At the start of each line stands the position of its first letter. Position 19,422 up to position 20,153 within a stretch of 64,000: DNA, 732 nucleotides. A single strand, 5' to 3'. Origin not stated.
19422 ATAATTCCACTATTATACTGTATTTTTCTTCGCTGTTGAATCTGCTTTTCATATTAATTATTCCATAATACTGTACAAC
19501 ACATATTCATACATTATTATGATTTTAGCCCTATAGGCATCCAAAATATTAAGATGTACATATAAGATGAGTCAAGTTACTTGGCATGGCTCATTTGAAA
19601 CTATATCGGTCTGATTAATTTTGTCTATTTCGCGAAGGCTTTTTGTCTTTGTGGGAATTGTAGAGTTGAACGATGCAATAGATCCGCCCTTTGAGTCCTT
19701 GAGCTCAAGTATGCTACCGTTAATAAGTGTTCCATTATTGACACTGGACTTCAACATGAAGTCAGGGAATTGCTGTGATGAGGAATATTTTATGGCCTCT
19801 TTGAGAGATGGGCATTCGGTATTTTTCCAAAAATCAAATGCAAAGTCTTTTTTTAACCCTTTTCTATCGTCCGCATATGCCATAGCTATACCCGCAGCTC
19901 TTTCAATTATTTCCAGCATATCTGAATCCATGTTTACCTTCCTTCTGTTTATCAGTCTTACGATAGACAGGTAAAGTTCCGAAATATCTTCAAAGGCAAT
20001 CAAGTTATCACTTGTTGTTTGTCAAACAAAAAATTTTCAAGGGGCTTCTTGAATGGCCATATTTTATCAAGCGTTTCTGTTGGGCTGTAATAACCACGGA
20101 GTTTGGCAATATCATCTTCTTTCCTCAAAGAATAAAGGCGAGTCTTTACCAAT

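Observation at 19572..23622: Two back-to-back compact Type II R-M systems forming a defence islet abutting tRNA-Ala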

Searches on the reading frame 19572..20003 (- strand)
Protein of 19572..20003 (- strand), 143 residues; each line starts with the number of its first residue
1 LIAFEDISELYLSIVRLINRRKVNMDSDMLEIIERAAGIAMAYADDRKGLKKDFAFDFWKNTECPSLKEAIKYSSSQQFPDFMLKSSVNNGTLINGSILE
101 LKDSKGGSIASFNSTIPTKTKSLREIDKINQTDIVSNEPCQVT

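Call 4: search_protein_families(library=pfam, proteins=[window:19572-20003:-], max_evalue=0.1)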
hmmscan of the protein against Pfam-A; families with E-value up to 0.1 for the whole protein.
window:19572-20003:- (143 aa): 1 family
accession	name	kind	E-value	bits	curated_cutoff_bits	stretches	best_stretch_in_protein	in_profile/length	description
PF20890.2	Dbr1_C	-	0.065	14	27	0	8-47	26-65/86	Dbr1, C-terminal domain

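Call 5: search_protein_families(library=ncbifam, proteins=[window:19572-20003:-], max_evalue=0.1)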
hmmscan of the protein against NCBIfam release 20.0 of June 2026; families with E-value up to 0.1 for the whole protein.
window:19572-20003:- (143 aa): 0 families

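Call 6: search_protein_families(library=padloc, proteins=[window:19572-20003:-], max_evalue=0.1)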
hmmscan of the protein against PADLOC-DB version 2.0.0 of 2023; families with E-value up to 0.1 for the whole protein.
window:19572-20003:- (143 aa): 0 families

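Call 9: find_homologous_proteins(query=window:19572-20003:-, max_evalue=0.01)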
Query window:19572-20003:- (143 aa): 27 proteins with E <= 0.01 among 84 candidates.
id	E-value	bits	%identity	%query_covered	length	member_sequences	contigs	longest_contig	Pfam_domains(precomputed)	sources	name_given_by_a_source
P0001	7.5e-71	254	100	83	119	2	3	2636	-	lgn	-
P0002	8.1e-31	124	45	95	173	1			-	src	-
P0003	3.4e-30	122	45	95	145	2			-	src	-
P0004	1.1e-28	118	41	94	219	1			-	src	-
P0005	4.6e-28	116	43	95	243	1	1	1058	-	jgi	jgi:hypothetical protein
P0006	1.0e-27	114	45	95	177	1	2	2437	-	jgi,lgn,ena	-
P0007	3.5e-27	113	43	95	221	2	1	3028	-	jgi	jgi:hypothetical protein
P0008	4.2e-27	112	46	90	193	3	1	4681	-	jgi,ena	-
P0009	4.7e-27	112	45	95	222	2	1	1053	-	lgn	-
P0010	2.0e-25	107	43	95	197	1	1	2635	-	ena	-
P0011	3.4e-25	106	59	60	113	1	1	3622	-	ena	-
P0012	8.2e-25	105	46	84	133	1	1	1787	-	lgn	-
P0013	2.9e-22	97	44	84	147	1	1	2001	-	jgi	-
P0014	1.8e-20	91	41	88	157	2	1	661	-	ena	-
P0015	6.1e-20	89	49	78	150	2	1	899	-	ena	-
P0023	4.3e-8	51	73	31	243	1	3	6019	-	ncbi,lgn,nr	ncbi:MAG: hypothetical protein U9O89_07105 [Thermoproteota archaeon]|nr:hypothetical protein [Thermo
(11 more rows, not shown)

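Call 11: search_protein_families(library=pfam, alignment_id=A1, max_evalue=0.1)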
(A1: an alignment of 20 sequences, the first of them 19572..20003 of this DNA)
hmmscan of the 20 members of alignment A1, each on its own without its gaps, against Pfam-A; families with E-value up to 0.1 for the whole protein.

A. member 1, window:19572-20003:- (143 aa): 1 family
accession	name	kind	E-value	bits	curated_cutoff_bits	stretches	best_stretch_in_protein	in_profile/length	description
PF20890.2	Dbr1_C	-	0.065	14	27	0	8-47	26-65/86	Dbr1, C-terminal domain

B. families by the number of members that match (of 20 scanned): 11 families
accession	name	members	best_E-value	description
PF24053.1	DUF7356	2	0.038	Domain of unknown function (DUF7356)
PF07194.16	P2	1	0.0082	P2 response regulator binding domain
PF21259.3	Rgg_C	1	0.01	HTH-type transcriptional regulator Rgg, C-terminal domain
PF10455.14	BAR_2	1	0.02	Bin/amphiphysin/Rvs domain for vesicular trafficking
PF25588.1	DUF7934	1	0.026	Family of unknown function (DUF7934)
PF11497.13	NADH_Oxid_Nqo15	1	0.026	NADH-quinone oxidoreductase chain 15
PF03790.18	KNOX1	1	0.051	KNOX1 domain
PF17335.7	IES5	1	0.054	Ino80 complex subunit 5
PF20890.2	Dbr1_C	1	0.065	Dbr1, C-terminal domain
PF20286.3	divDNApol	1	0.068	Divergent Family B DNA polymerase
PF21589.2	AP5B1_barrel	1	0.07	AP-5 complex subunit beta-1, beta-barrel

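Call 12: search_protein_families(library=padloc, alignment_id=A1, max_evalue=0.1)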
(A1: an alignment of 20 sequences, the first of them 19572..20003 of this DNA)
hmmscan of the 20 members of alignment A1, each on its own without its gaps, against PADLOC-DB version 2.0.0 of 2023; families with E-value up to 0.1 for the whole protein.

A. member 1, window:19572-20003:- (143 aa): 0 families

B. families by the number of members that match (of 20 scanned): 3 families
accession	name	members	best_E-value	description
PDLC00952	Cas5c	2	0.0012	"CRISPR-associated protein Cas5, subtype PGING"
PDLC01329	Cas5b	1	0.009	CAS-I-B; effector_G5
PDLC02816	DpdC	1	0.013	DpdC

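Call 13: search_solved_structures(query=A1, max_evalue=1)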
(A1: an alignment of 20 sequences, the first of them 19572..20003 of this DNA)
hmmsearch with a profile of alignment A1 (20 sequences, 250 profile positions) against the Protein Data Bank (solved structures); distinct sequences matched with E-value up to 1: 4.
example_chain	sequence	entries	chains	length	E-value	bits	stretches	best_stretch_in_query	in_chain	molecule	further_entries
7c9m_A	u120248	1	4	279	0.074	15.7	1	100-141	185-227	D-histidine 2-aminobutanoyltransferase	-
8zx0_A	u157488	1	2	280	0.075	15.7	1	100-141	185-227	D-histidine 2-aminobutanoyltransferase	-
7c7m_A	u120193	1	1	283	0.076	15.7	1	100-141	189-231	Staphylopine biosynthesis enzyme CntL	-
7c9k_A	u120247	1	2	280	0.079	15.6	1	100-141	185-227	D-histidine 2-aminobutanoyltransferase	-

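Call 15: find_encoding_contigs(protein=P0023, flank=6000, max_places=4)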
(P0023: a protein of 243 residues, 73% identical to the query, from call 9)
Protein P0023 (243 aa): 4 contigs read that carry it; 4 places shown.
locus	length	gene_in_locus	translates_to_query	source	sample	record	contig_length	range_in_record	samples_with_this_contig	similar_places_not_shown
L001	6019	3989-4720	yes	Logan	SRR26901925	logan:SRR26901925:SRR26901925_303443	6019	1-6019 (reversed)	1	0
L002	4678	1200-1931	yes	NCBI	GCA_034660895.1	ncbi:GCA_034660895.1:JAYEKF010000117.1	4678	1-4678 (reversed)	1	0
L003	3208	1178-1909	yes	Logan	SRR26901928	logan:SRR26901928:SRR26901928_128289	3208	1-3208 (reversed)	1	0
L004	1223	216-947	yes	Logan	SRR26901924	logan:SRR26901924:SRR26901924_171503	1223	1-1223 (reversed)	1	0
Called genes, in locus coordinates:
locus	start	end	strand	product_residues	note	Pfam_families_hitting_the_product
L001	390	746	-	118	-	PF00239:Resolvase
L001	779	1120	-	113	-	PF01934:HepT-like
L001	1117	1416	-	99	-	PF01909:NTP_transf_2, PF18765:Polbeta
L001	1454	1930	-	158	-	PF06114:Peptidase_M78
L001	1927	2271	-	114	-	PF12844:HTH_19 (weak), PF13560:HTH_31, PF01381:HTH_3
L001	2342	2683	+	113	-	-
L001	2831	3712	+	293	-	PF01555:N6_N4_Mtase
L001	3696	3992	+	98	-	-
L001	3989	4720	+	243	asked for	-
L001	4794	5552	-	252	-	-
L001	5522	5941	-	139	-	-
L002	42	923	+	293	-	PF01555:N6_N4_Mtase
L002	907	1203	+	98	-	-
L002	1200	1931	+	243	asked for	-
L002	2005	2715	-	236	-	-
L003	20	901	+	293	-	PF01555:N6_N4_Mtase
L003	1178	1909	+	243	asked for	-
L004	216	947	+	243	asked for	-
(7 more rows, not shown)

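Call 16: find_encoding_contigs(protein=P0001, flank=10000, max_places=6)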
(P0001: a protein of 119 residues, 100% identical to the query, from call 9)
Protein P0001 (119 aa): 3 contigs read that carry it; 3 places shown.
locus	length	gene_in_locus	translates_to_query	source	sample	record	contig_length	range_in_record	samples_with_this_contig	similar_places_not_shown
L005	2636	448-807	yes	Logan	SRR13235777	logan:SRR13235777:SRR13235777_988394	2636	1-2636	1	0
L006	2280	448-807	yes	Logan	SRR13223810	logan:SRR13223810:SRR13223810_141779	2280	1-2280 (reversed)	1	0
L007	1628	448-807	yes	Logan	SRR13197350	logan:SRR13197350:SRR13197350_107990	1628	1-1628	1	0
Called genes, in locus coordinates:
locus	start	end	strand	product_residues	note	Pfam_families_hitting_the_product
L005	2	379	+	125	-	?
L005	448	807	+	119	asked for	-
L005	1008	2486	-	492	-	PF00180:Iso_dh, PF18324:Isocitrate_DH_C_bact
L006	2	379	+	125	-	?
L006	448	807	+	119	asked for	-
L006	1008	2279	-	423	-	?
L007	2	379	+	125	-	?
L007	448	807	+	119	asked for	-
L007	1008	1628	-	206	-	?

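Call 24: find_homologous_proteins(query=A1, max_evalue=0.001)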
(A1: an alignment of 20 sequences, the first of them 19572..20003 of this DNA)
Query A1 (20 sequences) (143 aa, profile of the alignment): 1684 proteins with E <= 0.001 among 8000 candidates; the best 120 are listed.
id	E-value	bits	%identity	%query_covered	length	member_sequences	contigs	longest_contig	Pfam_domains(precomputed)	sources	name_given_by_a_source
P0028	3.2e-121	422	45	95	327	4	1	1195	-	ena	-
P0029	4.7e-121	421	46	92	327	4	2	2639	-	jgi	-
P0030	5.5e-121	421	43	92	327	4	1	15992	-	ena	-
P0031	3.5e-120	418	43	92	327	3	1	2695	-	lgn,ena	-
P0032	4.6e-120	418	46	92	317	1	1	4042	-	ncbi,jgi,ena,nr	ncbi:hypothetical protein DRO69_09860 [Candidatus Bathyarchaeota archaeon]|nr:MAG: hypothetical prot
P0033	6.7e-120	417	43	95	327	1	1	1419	-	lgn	-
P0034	8.7e-120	417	42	95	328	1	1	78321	-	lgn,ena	-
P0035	9.9e-120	417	46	92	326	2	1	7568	-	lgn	-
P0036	1.4e-119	416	46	92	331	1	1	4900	-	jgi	jgi:hypothetical protein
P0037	1.7e-119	416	45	92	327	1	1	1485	-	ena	-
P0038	1.9e-119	416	43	92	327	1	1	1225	-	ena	-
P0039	2.2e-119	416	47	92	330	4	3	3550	-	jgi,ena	-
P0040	2.9e-119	415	43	92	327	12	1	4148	-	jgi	-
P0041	3.2e-119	415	45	95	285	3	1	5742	-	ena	-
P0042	3.3e-119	415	45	92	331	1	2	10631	-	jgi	jgi:hypothetical protein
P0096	6.5e-115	401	43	92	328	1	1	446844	-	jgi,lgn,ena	-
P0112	3.5e-114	398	46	95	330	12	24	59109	-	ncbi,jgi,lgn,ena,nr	ncbi:MAG: hypothetical protein BWX60_00063 [Candidatus Marinimicrobia bacterium ADurb.Bin030]|jgi:hy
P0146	2.1e-112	393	46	92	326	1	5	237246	-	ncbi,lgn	-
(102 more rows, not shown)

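Call 25: find_encoding_contigs(protein=P0112, flank=4000, max_places=3)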
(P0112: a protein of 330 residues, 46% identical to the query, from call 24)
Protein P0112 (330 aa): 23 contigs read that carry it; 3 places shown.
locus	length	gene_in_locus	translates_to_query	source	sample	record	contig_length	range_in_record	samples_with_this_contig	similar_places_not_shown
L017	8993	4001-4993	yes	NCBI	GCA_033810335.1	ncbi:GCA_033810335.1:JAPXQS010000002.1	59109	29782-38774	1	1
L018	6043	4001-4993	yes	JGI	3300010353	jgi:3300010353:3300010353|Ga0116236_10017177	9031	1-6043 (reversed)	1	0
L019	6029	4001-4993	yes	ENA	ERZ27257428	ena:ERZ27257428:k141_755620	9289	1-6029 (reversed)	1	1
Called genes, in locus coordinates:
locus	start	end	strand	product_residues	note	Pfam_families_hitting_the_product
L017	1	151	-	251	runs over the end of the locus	PF00106:adh_short, PF01370:Epimerase (faint), PF08659:KR, PF13561:adh_short_C2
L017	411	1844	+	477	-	PF01554:MatE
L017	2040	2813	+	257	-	PF01925:TauE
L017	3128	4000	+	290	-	PF01555:N6_N4_Mtase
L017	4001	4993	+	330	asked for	-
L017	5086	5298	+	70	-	-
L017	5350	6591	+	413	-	PF04055:Radical_SAM, PF06969:HemN_C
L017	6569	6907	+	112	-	PF02311:AraC_binding (weak), PF07883:Cupin_2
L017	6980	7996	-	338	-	PF13624:SurA_N_3, PF13145:Rotamase_2, PF13616:Rotamase_3, PF00639:Rotamase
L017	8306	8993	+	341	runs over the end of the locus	-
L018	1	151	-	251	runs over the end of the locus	PF00106:adh_short, PF01370:Epimerase (faint), PF08659:KR, PF13561:adh_short_C2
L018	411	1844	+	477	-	PF01554:MatE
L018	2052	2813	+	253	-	PF01925:TauE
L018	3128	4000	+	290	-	PF01555:N6_N4_Mtase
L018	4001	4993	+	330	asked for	-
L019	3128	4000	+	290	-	PF01555:N6_N4_Mtase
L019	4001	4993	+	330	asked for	-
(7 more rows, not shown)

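Call 26: find_encoding_contigs(protein=P0096, flank=4000, max_places=2)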
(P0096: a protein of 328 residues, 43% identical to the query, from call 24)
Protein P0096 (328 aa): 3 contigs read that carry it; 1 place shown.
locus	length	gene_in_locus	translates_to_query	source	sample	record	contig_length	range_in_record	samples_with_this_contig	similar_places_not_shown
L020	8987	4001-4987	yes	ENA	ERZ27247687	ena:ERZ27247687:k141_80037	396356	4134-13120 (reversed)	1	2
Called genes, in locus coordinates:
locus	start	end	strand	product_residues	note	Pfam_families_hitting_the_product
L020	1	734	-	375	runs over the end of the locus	PF07690:MFS_1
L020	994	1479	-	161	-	PF13412:HTH_24, PF01325:Fe_dep_repress (faint), PF13545:HTH_Crp_2 (weak)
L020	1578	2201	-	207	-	-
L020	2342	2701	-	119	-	-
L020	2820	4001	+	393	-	PF01555:N6_N4_Mtase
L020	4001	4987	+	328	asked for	-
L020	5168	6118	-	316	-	PF02661:Fic, PF12728:HTH_17 (weak)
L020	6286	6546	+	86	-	PF27273:MJ0235 (weak)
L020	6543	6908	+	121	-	PF20126:TumE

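Call 27: find_encoding_contigs(protein=P0034, flank=4000, max_places=2)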
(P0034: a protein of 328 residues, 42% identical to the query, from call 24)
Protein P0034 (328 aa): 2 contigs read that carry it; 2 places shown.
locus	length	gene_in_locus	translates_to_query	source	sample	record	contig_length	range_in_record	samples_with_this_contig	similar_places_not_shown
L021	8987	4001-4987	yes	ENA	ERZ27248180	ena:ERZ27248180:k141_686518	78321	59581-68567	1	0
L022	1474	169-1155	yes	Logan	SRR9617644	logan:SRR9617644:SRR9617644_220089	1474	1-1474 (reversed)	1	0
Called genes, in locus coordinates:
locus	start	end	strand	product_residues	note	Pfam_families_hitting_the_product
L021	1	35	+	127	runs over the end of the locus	PF03551:PadR, PF13601:HTH_34 (weak)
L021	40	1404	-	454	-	PF01210:NAD_Gly3P_dh_N (faint), PF02737:3HCDH_N (weak), PF03446:NAD_binding_2, PF03721:UDPG_MGDP_dh_N, PF00984:UDPG_MGDP_dh, PF03720:UDPG_MGDP_dh_C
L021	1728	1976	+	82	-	-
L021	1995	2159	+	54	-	-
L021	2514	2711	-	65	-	-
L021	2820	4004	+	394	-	PF01555:N6_N4_Mtase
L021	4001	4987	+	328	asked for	-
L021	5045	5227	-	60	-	-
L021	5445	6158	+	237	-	PF00483:NTP_transferase, PF12804:NTP_transf_3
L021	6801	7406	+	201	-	PF00857:Isochorismatase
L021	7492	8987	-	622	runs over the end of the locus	PF02730:AFOR_N, PF01314:AFOR_C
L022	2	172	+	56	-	?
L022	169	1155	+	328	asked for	-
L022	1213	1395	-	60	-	-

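Call 28: find_encoding_contigs(protein=P0146, flank=4000, max_places=2)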
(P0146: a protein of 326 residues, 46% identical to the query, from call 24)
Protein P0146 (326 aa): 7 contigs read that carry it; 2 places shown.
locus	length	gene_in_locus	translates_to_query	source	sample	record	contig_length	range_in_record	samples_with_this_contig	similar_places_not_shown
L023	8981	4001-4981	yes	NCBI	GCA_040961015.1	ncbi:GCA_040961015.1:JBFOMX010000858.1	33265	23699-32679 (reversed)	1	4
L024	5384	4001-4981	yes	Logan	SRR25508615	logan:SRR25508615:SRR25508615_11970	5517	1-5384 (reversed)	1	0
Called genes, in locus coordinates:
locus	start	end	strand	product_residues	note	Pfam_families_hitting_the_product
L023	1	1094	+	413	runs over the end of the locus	PF01041:DegT_DnrJ_EryC1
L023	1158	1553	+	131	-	-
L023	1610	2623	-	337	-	PF03786:UxuA, PF01261:AP_endonuc_2 (faint), PF03786:UxuA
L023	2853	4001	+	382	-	PF01555:N6_N4_Mtase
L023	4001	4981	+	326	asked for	-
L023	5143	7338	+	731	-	PF22666:Glyco_hydro_2_N2, PF02837:Glyco_hydro_2_N, PF00703:Glyco_hydro_2, PF02836:Glyco_hydro_2_C, PF17786:Mannosidase_ig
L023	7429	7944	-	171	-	-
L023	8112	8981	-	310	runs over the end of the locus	PF00389:2-Hacid_dh, PF02826:2-Hacid_dh_C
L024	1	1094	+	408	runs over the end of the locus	?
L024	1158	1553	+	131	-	-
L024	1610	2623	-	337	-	PF03786:UxuA, PF01261:AP_endonuc_2 (faint), PF03786:UxuA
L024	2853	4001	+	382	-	PF01555:N6_N4_Mtase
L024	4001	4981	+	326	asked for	-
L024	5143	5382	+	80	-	?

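Call 31: search_solved_structures(query=A2, max_evalue=1)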
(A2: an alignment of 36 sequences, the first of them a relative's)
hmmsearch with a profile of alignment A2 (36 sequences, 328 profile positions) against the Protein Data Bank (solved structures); distinct sequences matched with E-value up to 1: 4.
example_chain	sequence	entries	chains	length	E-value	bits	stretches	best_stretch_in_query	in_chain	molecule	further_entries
7c9k_A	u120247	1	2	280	0.072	15.5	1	99-140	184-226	D-histidine 2-aminobutanoyltransferase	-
7c9m_A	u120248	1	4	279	0.075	15.5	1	99-140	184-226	D-histidine 2-aminobutanoyltransferase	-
8zx0_A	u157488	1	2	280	0.075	15.5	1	99-140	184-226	D-histidine 2-aminobutanoyltransferase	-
7c7m_A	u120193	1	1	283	0.079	15.4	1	99-140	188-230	Staphylopine biosynthesis enzyme CntL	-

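Call 37: predict_structure(alignment_id=A2)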
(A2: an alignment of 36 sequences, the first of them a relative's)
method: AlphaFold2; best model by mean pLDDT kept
length: 330 residues; sequences in the alignment: 36
mean_pLDDT: 86.1   pTM: 0.83
mean pLDDT of the five models: 86.1, 85.6, 85.1, 84.1, 83.2
residues with pLDDT >= 90: 194; 70-90: 92; 50-70: 32; < 50: 12
segments of 3 or more residues with pLDDT < 50: 256-264
pLDDT, mean of each block of 10 residues (from residue 1): 87 95 90 93 96 95 95 95 92 92 90 83 55 85 86 96 94 89 75 84 79 91 92 88 67 57 55 84 93 90 95 89 93
secondary structure, 60 per line:
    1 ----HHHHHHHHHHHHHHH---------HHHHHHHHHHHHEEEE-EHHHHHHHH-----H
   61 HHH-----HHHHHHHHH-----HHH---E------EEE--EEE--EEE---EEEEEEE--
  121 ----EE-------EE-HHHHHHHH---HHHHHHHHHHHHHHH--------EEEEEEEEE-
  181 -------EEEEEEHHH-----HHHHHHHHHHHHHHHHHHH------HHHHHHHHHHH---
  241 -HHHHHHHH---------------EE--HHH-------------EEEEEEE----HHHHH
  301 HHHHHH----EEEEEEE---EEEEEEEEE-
elements in order: H5-19 H29-40 E41-44 H47-54 H60-63 H69-77 E96-98 E101-103 E106-108 E112-118 H137-144 H148-162 E171-179 E188-193 H202-220 H227-237 H242-249 E285-291 H296-306 E311-317 E321-329

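Call 45: search_dna_similar(query=P0112, collection=plasmids, mode=protein, max_rows=15)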
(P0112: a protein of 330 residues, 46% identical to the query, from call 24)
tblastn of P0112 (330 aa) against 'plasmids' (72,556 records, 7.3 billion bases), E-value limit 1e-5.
No match.

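Call 54: find_encoding_contigs(protein=P0011, flank=5000, max_places=3)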
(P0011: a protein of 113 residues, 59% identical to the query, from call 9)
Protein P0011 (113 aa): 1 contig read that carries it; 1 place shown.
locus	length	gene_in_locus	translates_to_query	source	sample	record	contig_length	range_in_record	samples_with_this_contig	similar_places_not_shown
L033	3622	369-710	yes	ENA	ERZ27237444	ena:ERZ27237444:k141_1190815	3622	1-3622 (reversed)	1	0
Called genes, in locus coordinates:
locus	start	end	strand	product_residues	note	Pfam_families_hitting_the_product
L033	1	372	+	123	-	?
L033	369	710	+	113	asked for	-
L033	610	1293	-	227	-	-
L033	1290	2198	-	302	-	PF01555:N6_N4_Mtase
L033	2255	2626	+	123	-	-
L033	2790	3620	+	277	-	?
